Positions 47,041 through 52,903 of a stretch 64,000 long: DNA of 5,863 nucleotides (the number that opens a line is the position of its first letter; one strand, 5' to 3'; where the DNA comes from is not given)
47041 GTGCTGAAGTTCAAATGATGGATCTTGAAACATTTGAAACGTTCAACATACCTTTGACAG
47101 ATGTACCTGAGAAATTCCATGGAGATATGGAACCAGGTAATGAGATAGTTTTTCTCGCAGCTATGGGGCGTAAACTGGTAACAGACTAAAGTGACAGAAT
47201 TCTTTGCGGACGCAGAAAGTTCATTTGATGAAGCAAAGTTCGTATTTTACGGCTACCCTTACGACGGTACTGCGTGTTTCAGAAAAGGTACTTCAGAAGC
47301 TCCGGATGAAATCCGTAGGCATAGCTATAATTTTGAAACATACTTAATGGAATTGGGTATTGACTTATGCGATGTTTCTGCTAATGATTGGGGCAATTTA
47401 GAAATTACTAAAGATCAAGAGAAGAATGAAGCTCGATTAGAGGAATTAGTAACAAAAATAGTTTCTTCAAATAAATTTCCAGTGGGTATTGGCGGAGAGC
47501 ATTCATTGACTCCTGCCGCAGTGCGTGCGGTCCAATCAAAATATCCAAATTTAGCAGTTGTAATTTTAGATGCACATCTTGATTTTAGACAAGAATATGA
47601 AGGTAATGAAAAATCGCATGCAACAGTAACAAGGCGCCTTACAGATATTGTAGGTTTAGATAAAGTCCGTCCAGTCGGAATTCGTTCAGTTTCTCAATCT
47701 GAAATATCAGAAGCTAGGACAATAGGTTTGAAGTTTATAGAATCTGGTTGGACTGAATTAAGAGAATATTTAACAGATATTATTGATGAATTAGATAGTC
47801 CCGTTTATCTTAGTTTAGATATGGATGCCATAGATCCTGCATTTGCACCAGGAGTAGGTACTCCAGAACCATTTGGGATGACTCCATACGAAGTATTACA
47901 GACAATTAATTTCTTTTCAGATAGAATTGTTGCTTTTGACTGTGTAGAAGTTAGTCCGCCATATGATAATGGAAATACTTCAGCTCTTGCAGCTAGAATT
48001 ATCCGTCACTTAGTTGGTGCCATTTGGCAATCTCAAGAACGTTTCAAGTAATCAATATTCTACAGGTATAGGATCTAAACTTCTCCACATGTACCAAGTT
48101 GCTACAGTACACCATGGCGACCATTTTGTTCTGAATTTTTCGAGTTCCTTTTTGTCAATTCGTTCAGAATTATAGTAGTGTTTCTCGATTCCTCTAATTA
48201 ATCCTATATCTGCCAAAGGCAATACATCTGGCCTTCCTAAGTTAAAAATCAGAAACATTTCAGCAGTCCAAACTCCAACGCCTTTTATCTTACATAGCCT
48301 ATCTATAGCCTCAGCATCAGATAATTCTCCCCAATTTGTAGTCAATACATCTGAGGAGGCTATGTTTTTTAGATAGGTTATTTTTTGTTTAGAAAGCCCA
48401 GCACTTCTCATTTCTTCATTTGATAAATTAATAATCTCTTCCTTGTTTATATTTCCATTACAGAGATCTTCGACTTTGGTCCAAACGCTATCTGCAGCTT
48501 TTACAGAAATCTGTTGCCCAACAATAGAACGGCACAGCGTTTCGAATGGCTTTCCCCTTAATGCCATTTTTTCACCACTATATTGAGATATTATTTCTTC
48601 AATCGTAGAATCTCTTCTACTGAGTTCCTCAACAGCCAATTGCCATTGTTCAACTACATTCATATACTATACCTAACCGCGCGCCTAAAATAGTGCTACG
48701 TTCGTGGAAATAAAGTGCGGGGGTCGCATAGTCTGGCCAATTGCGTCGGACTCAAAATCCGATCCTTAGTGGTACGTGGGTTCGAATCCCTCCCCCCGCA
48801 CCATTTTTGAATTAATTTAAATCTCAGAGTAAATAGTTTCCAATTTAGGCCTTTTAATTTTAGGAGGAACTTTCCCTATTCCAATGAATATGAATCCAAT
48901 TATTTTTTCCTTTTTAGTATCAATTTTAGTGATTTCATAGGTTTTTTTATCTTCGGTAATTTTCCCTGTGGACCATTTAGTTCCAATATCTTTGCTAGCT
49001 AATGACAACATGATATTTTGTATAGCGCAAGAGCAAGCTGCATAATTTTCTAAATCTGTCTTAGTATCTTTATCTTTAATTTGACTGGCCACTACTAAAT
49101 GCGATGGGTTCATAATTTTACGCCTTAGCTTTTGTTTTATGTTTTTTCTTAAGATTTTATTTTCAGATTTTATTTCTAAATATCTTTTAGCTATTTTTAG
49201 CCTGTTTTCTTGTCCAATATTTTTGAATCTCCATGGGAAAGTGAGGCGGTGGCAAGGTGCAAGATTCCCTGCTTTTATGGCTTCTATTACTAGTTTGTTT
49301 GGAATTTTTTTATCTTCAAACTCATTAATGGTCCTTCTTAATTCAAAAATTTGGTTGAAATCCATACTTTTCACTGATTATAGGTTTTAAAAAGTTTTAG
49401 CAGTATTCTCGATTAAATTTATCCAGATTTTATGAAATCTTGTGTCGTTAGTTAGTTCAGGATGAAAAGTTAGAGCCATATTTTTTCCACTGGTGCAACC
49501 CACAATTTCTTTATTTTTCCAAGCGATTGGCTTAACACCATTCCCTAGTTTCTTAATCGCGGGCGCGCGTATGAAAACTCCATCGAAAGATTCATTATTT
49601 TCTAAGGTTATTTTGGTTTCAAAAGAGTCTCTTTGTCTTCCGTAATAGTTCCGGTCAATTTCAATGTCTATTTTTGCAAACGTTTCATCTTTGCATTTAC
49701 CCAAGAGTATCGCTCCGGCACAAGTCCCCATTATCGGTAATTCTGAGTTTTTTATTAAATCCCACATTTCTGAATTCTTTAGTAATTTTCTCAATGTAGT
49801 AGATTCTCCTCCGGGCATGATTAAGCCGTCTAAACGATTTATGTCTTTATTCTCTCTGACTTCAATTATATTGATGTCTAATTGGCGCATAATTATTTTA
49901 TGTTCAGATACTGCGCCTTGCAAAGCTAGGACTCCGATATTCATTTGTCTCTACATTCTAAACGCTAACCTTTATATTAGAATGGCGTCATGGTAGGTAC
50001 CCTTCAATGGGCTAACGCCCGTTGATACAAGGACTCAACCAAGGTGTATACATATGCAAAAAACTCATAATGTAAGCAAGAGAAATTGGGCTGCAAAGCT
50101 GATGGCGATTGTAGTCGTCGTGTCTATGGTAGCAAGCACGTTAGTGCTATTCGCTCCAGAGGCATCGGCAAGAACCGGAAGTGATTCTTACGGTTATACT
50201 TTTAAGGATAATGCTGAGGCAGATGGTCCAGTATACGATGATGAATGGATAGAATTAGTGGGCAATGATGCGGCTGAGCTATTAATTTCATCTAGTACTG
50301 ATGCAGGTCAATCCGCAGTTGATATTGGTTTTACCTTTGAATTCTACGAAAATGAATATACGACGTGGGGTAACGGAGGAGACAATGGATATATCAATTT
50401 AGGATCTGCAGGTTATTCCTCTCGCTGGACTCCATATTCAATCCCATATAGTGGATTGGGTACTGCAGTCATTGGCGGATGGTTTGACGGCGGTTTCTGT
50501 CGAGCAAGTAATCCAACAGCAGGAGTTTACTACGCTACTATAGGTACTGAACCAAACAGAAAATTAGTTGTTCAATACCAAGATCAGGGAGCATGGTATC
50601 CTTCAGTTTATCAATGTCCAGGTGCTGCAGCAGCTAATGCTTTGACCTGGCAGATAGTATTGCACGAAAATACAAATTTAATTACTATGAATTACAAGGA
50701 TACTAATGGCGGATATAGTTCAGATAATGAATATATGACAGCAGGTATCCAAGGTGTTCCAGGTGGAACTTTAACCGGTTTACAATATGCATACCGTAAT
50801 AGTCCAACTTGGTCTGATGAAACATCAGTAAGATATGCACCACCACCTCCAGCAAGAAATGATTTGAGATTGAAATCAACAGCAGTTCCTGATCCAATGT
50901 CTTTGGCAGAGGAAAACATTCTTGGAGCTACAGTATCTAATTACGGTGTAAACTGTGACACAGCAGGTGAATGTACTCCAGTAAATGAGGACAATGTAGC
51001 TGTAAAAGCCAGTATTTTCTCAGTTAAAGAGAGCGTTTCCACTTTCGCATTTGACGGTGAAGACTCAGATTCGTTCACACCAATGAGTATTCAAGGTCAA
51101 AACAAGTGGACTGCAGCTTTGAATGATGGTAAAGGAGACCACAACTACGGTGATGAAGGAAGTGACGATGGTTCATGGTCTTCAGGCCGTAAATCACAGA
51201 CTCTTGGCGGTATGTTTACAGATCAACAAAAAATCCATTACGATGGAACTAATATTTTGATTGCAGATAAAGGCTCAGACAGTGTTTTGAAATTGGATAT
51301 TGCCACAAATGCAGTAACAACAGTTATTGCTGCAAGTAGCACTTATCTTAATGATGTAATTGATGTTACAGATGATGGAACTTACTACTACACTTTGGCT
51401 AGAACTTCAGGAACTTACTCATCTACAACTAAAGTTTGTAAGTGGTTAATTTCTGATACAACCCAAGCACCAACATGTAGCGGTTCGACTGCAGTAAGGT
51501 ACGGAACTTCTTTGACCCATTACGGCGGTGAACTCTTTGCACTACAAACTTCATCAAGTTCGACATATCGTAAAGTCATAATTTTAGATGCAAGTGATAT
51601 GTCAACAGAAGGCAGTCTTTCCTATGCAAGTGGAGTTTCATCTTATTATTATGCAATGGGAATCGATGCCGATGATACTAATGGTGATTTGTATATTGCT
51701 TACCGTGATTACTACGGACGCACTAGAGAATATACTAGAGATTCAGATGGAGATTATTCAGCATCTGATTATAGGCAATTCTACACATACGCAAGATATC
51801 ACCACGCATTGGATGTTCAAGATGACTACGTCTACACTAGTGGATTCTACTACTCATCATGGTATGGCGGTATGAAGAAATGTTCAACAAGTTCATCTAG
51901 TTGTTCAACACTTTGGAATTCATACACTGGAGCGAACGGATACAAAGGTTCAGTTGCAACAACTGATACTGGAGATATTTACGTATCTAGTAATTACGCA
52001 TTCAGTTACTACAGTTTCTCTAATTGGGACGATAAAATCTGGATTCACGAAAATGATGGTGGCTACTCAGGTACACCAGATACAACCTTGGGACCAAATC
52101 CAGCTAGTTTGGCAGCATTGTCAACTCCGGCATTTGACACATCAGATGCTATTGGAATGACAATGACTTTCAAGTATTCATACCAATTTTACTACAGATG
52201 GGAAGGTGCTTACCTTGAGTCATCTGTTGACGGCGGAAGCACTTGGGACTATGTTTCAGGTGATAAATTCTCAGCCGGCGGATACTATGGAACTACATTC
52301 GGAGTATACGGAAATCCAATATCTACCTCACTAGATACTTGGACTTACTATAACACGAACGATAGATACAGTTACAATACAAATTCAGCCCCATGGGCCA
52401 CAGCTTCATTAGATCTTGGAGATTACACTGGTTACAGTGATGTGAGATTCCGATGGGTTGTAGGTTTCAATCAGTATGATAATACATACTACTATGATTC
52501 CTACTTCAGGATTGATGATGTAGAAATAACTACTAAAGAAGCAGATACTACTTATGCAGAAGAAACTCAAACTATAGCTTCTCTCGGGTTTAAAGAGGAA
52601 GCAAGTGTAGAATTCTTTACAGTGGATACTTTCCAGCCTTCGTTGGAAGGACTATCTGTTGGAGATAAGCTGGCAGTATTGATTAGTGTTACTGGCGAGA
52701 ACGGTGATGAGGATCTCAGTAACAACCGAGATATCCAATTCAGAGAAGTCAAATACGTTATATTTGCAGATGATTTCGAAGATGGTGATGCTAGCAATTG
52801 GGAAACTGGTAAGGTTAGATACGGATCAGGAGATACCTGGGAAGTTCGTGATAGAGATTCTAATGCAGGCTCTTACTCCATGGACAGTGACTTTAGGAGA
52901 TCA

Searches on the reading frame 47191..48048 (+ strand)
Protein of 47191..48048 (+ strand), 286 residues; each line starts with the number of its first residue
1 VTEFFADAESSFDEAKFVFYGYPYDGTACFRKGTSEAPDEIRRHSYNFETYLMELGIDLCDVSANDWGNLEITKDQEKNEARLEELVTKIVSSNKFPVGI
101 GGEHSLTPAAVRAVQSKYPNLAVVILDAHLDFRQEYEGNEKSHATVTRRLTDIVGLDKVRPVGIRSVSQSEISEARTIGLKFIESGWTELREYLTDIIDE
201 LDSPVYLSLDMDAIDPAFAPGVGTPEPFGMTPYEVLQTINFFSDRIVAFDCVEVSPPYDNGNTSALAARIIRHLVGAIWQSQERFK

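Call 9: search_protein_families(library=pfam, proteins=[window:47191-48048:+], max_evalue=0.001)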
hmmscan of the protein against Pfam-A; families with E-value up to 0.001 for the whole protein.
window:47191-48048:+ (286 aa): 1 family
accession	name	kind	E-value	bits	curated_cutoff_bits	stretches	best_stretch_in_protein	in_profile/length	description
PF00491.26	Arginase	-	2.2e-71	241.1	22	1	16-274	2-277/280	Arginase family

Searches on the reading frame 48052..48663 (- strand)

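Call 9: search_protein_families(library=pfam, proteins=[window:48052-48663:-], max_evalue=0.001)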
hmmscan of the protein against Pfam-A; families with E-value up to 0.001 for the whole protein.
window:48052-48663:- (203 aa): 1 family
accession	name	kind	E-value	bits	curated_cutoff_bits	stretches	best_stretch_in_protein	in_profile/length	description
PF00730.31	HhH-GPD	-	5.5e-16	59.3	26.2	1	45-181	2-105/108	HhH-GPD superfamily base excision DNA repair protein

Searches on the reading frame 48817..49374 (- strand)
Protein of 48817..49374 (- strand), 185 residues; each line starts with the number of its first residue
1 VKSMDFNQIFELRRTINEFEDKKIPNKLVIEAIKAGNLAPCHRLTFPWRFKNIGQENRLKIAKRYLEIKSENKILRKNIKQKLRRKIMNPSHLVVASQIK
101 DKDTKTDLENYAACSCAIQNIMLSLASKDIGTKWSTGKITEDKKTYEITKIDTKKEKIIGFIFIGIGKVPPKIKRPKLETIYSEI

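Call 9: search_protein_families(library=pfam, proteins=[window:48817-49374:-], max_evalue=0.001)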
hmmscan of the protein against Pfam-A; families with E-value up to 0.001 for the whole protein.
window:48817-49374:- (185 aa): 1 family
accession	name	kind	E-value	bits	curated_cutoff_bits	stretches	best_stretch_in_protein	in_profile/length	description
PF00881.29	Nitroreductase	-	3.4e-13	50.6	23.5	1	13-165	4-166/167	Nitroreductase family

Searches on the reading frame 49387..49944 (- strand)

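Call 9: search_protein_families(library=pfam, proteins=[window:49387-49944:-], max_evalue=0.001)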
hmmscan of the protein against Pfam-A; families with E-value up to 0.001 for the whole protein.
window:49387-49944:- (185 aa): 4 families
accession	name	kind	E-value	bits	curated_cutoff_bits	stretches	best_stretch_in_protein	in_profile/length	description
PF01174.25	SNO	-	1.6e-45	155.8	27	1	5-178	1-186/188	SNO glutamine amidotransferase family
PF07685.20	GATase_3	-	6.3e-06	26.4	27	1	20-83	21-90/196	CobB/CobQ-like glutamine amidotransferase domain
PF00117.34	GATase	-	6.5e-06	26.4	22.8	1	15-173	15-182/190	Glutamine amidotransferase class-I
PF03575.23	Peptidase_S51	-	0.00015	21.9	23.9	1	16-88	60-136/206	Peptidase family S51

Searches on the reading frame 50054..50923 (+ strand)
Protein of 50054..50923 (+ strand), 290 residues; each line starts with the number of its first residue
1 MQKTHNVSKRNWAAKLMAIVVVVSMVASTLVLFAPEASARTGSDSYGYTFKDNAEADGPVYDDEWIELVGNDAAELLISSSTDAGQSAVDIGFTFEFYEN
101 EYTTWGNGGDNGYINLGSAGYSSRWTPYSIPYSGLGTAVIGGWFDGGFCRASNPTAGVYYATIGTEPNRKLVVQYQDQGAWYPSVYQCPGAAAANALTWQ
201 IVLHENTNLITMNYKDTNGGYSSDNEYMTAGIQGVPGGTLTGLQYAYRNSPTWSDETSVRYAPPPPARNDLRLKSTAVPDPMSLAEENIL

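Call 40: search_protein_families(library=pfam, proteins=[window:50054-50923:+], max_evalue=5)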
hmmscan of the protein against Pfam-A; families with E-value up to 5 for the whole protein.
window:50054-50923:+ (290 aa): 0 families
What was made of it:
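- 50171..50923 (+): N-terminal head domain, aa about 40-290, shared with the 1376-aa paralogue at 8610-12740 (-). No Pfam match (call 40).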

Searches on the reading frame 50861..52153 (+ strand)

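Call 40: search_protein_families(library=pfam, proteins=[window:50861-52153:+], max_evalue=5)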
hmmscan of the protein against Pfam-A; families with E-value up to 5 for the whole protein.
window:50861-52153:+ (431 aa): 1 family
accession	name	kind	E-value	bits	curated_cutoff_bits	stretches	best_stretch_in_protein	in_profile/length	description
PF03694.18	Erg28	-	0.11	13.2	22.2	1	174-233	36-95/111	Erg28 like protein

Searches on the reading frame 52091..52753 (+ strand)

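Call 40: search_protein_families(library=pfam, proteins=[window:52091-52753:+], max_evalue=5)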
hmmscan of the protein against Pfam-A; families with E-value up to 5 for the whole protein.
window:52091-52753:+ (221 aa): 1 family
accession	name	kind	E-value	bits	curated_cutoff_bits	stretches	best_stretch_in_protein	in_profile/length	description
PF21471.3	Reelin_subrepeat-B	-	5.5e-05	23.4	27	1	37-146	57-126/127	Reelin subrepeat B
